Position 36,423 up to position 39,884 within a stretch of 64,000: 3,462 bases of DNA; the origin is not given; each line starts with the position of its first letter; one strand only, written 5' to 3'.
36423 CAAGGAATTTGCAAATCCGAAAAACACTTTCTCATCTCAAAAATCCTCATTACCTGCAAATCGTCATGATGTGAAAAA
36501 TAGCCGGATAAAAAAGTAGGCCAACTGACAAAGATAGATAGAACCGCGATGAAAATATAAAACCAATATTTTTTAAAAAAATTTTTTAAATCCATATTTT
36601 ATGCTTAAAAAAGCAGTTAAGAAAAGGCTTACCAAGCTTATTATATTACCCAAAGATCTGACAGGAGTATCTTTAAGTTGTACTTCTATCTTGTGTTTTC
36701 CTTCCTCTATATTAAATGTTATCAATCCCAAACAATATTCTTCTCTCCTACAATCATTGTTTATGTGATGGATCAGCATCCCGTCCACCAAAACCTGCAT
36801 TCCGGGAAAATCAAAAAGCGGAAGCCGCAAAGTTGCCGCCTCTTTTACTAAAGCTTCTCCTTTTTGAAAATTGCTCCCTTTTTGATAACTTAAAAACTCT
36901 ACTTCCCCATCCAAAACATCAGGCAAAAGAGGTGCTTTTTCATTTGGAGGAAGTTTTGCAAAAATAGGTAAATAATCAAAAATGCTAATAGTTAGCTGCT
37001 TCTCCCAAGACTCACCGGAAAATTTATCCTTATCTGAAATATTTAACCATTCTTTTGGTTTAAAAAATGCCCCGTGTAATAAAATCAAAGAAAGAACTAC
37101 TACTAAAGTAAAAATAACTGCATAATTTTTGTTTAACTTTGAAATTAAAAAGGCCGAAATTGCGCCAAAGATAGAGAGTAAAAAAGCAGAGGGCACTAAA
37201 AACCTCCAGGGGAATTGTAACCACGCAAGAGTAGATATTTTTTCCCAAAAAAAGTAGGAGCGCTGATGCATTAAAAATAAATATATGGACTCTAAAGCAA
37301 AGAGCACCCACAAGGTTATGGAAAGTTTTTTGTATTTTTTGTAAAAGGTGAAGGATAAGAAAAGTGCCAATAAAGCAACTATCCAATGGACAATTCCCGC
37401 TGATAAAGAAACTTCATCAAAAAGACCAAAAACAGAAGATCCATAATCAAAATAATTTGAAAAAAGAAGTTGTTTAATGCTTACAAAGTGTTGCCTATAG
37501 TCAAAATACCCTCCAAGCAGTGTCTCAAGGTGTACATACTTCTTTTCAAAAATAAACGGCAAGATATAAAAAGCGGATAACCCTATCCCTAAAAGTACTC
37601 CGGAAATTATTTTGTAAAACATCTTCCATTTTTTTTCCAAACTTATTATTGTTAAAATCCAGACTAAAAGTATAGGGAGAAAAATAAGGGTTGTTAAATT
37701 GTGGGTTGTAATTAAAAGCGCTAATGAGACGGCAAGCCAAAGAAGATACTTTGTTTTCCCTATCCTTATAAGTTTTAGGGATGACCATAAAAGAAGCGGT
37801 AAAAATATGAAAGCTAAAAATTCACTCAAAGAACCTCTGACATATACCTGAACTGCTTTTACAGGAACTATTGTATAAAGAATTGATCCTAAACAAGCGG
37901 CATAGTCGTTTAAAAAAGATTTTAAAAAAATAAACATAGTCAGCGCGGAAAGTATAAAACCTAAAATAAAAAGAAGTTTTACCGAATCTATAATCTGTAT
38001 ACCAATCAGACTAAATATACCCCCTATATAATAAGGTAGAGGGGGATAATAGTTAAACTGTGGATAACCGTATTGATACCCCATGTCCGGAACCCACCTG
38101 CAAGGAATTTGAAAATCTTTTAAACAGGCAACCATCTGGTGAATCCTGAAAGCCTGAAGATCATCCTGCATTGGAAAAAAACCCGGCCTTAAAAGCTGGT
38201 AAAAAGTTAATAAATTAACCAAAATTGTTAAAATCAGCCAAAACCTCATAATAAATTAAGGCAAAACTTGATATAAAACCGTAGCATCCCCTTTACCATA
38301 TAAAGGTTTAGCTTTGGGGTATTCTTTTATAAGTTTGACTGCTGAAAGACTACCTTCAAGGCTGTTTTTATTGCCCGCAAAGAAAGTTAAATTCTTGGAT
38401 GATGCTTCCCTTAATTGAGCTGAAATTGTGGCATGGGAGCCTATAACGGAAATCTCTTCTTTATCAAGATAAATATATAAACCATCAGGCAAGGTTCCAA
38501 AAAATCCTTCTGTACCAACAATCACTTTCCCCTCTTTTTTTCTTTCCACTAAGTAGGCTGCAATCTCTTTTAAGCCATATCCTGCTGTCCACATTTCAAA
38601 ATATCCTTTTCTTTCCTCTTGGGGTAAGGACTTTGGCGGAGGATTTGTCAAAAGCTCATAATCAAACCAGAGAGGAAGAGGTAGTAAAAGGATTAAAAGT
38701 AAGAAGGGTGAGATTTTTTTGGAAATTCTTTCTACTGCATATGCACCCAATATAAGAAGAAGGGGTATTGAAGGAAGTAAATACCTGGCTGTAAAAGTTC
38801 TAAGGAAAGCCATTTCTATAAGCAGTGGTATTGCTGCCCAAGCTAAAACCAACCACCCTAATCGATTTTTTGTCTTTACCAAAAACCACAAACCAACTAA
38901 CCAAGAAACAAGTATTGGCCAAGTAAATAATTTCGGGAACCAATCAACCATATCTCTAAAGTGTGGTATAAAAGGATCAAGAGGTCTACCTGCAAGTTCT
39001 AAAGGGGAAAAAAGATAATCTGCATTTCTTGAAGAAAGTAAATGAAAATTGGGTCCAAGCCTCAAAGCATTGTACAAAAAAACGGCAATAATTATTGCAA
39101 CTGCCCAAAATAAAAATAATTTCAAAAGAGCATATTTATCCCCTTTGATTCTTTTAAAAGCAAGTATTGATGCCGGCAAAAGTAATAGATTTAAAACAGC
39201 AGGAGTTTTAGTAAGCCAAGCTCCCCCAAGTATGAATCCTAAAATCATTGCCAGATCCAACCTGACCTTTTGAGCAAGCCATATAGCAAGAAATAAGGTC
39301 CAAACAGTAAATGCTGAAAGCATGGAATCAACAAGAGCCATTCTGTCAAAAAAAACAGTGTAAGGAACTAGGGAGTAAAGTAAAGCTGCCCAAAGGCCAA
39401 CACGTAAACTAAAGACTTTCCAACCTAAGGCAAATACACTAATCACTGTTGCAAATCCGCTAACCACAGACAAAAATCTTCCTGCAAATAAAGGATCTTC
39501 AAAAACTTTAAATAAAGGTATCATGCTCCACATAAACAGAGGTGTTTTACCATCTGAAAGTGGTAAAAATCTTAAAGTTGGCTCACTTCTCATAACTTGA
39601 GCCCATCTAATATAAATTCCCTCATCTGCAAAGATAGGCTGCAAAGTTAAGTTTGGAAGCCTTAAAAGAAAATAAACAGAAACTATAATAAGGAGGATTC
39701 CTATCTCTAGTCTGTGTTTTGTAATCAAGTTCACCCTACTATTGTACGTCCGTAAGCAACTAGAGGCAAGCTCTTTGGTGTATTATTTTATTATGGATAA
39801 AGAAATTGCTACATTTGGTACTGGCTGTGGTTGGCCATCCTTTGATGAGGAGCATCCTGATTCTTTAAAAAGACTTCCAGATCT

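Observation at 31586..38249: Four tandem paralogs of a 'CRWVPD-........' polytopic membrane family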

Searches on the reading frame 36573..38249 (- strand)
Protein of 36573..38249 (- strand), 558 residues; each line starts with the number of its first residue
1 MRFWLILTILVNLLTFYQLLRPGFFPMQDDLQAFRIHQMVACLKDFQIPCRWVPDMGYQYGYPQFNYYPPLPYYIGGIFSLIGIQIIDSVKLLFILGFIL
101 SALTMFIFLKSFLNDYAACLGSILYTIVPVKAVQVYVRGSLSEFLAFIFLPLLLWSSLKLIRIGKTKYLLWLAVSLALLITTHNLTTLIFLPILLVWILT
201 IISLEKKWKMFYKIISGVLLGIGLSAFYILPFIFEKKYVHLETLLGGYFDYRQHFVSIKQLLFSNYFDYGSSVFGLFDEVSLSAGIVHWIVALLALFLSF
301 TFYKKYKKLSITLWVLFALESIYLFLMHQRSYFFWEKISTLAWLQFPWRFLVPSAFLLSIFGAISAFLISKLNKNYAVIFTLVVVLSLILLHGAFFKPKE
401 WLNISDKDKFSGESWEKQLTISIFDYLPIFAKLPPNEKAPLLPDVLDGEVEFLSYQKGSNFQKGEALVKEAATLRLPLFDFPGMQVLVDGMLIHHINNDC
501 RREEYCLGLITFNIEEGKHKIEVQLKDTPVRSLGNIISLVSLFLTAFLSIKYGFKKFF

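Call 3: search_protein_families(library=pfam, proteins=[window:36573-38249:-], max_evalue=0.1)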
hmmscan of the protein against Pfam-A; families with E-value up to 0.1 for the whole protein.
window:36573-38249:- (558 aa): 3 families
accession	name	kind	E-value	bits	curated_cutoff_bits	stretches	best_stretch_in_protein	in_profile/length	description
PF10131.15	PTPS_related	-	1.6e-08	33.9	26.4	1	65-389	1-299/621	6-pyruvoyl-tetrahydropterin synthase related domain; membrane protein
PF09586.16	YfhO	-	1.4e-05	24.2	28.5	1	66-398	63-387/835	Bacterial membrane protein YfhO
PF13231.12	PMT_2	-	0.0042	17.7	26.1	1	69-220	3-149/160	Dolichyl-phosphate-mannose-protein mannosyltransferase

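Call 4: search_protein_families(library=ncbifam, proteins=[window:36573-38249:-], max_evalue=0.1)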
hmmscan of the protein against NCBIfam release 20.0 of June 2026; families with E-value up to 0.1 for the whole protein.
window:36573-38249:- (558 aa): 2 families
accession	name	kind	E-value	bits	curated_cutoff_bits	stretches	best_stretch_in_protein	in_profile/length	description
TIGR02741.1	TraQ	equivalog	0.029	14.6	111.6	0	473-503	5-35/93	type-F conjugative transfer system pilin chaperone TraQ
NF010287.0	PRK13727.1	equivalog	0.035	14.1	105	0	473-501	6-34/82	type-F conjugative transfer system pilin chaperone TraQ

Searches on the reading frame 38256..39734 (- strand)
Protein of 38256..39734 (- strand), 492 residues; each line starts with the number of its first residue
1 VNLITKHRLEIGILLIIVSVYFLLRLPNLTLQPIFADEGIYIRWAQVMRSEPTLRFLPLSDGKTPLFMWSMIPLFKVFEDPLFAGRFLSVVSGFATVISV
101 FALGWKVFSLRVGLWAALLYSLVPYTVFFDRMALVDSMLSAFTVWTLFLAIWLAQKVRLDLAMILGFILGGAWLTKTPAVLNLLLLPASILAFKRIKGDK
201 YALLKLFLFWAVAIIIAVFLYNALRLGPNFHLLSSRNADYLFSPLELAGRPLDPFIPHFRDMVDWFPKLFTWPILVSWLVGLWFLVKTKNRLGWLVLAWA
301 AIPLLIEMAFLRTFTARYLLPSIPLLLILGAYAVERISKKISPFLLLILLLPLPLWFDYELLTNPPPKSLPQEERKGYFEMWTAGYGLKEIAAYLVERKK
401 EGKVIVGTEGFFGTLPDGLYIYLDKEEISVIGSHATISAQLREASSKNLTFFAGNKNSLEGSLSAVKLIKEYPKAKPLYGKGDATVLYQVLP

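Call 3: search_protein_families(library=pfam, proteins=[window:38256-39734:-], max_evalue=0.1)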
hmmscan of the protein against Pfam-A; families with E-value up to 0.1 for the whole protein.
window:38256-39734:- (492 aa): 3 families
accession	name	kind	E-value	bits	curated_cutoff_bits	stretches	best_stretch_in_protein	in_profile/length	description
PF13231.12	PMT_2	-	3.2e-10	40.9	26.1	1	63-218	2-153/160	Dolichyl-phosphate-mannose-protein mannosyltransferase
PF02366.24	PMT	-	3.1e-06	27.4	22.7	1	62-221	61-233/245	Dolichyl-phosphate-mannose-protein mannosyltransferase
PF17717.6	DUF5562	-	0.061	13.7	29.5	0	320-396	48-123/168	Family of unknown function (DUF5562)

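Call 4: search_protein_families(library=ncbifam, proteins=[window:38256-39734:-], max_evalue=0.1)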
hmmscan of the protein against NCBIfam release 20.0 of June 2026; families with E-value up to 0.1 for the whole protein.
window:38256-39734:- (492 aa): 1 family
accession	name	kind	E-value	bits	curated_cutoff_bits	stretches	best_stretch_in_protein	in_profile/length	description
TIGR03663.1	TIGR03663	subfamily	3.6e-08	32.8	126.25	1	14-191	4-179/435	flippase activity-associated protein Agl23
